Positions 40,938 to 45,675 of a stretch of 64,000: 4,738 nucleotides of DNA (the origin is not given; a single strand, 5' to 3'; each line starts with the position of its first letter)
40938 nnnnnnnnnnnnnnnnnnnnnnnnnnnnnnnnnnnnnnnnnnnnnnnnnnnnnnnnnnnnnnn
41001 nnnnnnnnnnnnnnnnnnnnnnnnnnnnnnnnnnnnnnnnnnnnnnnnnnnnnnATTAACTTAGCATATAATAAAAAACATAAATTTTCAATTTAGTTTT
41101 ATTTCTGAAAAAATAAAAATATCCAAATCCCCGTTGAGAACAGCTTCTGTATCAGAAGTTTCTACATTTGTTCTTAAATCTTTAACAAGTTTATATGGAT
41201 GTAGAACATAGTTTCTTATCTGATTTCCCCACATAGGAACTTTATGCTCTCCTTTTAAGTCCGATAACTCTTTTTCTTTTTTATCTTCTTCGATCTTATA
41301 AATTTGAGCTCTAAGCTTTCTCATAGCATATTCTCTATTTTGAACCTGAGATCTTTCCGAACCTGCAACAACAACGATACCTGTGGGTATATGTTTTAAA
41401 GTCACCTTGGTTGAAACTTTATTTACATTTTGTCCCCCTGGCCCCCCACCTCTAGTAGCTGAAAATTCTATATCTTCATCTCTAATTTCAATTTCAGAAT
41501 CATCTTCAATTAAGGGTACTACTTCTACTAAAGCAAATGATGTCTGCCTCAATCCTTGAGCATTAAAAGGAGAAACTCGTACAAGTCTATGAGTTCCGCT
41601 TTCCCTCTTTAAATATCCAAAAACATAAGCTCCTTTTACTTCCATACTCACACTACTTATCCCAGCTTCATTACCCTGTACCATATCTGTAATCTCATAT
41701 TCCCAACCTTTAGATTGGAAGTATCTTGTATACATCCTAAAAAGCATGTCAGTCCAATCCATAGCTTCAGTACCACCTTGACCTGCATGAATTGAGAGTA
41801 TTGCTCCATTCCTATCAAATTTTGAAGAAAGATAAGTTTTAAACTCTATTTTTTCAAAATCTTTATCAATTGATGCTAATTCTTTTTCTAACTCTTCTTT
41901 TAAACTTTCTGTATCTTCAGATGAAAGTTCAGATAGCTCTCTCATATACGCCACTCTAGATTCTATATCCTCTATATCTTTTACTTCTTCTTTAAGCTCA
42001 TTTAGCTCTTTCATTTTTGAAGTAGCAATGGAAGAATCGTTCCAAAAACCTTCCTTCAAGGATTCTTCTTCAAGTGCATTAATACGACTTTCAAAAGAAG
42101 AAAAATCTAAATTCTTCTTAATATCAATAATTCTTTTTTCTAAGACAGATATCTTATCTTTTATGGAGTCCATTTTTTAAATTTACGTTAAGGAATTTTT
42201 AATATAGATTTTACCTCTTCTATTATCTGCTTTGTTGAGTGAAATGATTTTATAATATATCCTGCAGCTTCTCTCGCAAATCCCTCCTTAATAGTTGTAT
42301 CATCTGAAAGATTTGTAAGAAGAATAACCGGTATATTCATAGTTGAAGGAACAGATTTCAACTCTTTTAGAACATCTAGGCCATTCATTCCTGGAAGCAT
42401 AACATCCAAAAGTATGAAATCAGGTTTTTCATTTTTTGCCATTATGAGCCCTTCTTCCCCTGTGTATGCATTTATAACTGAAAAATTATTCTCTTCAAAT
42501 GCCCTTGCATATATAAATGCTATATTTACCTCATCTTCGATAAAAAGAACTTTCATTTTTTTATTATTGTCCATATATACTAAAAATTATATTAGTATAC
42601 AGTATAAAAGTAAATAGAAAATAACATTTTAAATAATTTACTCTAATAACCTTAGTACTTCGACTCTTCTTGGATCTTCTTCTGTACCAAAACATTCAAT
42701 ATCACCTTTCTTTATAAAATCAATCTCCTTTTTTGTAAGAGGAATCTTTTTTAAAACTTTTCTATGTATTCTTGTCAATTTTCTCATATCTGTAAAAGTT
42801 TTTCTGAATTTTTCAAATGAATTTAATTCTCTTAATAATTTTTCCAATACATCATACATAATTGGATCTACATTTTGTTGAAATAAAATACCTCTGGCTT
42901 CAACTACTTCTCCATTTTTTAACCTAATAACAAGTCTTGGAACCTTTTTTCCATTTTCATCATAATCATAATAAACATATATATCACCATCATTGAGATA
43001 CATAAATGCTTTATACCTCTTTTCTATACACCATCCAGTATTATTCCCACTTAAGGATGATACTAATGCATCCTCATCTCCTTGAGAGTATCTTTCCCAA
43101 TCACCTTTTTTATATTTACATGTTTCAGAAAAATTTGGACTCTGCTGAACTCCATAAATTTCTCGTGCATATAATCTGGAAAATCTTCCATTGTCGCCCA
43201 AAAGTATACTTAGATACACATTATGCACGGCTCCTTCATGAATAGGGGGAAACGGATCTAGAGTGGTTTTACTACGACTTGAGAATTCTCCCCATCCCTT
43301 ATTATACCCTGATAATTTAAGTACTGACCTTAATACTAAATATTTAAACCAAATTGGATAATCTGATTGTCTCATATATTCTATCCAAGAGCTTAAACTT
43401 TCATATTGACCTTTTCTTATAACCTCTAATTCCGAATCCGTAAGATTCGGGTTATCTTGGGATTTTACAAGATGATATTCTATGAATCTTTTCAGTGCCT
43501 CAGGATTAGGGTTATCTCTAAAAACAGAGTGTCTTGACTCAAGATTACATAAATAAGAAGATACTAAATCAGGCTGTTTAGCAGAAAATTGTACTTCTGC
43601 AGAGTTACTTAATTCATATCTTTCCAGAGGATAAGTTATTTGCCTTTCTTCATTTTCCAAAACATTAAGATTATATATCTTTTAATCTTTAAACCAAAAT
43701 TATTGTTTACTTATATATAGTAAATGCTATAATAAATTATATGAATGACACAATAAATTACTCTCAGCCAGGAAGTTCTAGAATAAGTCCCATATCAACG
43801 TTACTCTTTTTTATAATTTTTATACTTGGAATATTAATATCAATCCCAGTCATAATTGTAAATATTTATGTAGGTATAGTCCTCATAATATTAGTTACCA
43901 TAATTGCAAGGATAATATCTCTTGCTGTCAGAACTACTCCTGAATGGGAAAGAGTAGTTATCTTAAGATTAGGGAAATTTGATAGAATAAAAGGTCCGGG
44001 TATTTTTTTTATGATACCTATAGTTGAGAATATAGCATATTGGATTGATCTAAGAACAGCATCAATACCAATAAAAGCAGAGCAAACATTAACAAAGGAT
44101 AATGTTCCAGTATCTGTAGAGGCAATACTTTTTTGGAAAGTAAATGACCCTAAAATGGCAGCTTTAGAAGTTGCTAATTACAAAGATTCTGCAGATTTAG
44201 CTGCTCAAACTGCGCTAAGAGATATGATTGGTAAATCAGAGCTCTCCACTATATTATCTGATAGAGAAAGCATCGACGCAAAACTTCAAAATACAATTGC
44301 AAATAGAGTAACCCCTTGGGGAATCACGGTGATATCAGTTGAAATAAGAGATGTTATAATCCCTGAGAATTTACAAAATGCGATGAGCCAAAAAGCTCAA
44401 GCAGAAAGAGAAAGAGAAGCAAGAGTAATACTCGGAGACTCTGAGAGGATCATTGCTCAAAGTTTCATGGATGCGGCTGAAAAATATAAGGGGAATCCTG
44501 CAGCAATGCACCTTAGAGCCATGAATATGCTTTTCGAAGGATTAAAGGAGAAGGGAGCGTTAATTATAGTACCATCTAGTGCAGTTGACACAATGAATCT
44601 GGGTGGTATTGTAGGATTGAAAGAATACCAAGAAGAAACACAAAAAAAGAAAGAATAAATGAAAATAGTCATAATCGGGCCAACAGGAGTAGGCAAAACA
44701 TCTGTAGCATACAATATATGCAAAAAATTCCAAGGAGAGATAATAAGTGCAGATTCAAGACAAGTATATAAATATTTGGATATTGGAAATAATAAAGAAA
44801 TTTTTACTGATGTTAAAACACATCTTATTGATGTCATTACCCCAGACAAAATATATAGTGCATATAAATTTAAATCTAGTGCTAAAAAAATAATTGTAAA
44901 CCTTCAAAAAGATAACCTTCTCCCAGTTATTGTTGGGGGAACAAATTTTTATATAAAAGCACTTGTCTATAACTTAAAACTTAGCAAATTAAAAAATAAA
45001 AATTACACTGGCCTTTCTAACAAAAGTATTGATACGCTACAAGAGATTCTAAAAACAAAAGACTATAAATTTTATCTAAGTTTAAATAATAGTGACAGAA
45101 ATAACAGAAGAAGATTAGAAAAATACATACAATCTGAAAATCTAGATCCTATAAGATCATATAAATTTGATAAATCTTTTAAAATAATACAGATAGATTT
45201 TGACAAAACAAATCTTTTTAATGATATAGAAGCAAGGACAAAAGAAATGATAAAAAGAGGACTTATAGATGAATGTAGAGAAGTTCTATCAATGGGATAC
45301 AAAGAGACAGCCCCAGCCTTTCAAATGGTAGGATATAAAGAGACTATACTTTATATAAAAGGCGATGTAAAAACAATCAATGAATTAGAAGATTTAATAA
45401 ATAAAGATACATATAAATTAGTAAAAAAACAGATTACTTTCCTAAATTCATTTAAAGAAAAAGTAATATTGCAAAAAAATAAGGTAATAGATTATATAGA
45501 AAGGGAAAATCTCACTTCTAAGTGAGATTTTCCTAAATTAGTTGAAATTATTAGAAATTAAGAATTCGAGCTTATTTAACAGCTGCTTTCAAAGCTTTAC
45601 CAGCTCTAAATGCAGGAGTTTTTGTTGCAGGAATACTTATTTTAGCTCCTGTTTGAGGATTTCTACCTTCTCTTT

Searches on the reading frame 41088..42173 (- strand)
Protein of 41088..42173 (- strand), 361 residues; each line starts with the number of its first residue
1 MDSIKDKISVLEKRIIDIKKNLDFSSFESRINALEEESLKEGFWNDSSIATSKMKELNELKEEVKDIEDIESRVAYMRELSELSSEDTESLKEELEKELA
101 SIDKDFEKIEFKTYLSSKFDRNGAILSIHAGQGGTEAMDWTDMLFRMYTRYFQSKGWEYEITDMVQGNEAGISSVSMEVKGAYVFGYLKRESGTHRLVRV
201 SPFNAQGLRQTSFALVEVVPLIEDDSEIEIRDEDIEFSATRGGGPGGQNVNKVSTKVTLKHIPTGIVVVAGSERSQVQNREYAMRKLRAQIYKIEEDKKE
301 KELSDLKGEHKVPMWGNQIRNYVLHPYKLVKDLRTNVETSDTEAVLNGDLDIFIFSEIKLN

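Call 11: search_protein_families(library=pfam, proteins=[window:41088-42173:-], max_evalue=0.001)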
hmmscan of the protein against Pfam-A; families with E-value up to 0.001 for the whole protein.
window:41088-42173:- (361 aa): 2 families
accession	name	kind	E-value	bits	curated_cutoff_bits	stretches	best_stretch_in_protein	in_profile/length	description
PF03462.23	PCRF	-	2.2e-53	181.4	24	1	28-216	2-194/194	PCRF domain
PF00472.26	RF-1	-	9.7e-34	116.2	35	1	225-334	2-116/116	RF-1 domain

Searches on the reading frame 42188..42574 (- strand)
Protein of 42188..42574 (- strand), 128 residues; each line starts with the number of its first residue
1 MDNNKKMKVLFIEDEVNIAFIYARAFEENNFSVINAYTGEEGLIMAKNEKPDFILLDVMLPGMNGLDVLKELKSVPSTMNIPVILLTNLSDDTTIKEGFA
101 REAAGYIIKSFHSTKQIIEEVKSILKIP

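Call 11: search_protein_families(library=pfam, proteins=[window:42188-42574:-], max_evalue=0.001)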
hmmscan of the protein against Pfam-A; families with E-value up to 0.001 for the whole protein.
window:42188-42574:- (128 aa): 1 family
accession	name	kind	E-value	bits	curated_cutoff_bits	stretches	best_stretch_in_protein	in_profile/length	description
PF00072.30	Response_reg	-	4e-22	78.9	30.2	1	9-119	1-108/111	Response regulator receiver domain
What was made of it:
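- Checked: The second receiver-only gene at 42188-42574 (minus strand) is real (call 11).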

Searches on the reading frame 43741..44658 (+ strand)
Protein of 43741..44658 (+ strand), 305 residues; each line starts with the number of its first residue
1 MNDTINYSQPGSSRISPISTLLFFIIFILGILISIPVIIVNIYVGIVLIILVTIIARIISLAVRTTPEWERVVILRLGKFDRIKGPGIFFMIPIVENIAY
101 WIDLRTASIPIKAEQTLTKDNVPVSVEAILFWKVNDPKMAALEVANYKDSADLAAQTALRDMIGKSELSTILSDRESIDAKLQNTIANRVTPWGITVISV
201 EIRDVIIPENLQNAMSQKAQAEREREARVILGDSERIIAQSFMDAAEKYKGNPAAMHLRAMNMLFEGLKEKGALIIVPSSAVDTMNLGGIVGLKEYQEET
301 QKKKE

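Call 11: search_protein_families(library=pfam, proteins=[window:43741-44658:+], max_evalue=0.001)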
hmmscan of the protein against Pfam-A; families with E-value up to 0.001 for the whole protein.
window:43741-44658:+ (305 aa): 2 families
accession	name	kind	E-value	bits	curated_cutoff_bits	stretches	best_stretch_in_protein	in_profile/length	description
PF01145.31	Band_7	-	4.8e-40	137.9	23.6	1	65-230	2-170/176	SPFH domain / Band 7 family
PF13421.11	Band_7_1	-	0.00013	22.1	24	1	155-220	141-208/211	SPFH domain-Band 7 family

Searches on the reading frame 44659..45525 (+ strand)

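Call 11: search_protein_families(library=pfam, proteins=[window:44659-45525:+], max_evalue=0.001)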
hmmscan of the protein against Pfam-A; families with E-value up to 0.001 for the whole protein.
window:44659-45525:+ (288 aa): 3 families
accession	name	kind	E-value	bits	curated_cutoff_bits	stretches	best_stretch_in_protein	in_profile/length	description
PF01715.23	IPPT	-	9.4e-43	147.1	23.6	1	35-263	1-241/243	IPP transferase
PF01745.22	IPT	-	3.7e-06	27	20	0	4-46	5-47/233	Isopentenyl transferase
PF00004.35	AAA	-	1.7e-05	25.7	21.2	1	4-72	2-73/131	ATPase family associated with various cellular activities (AAA)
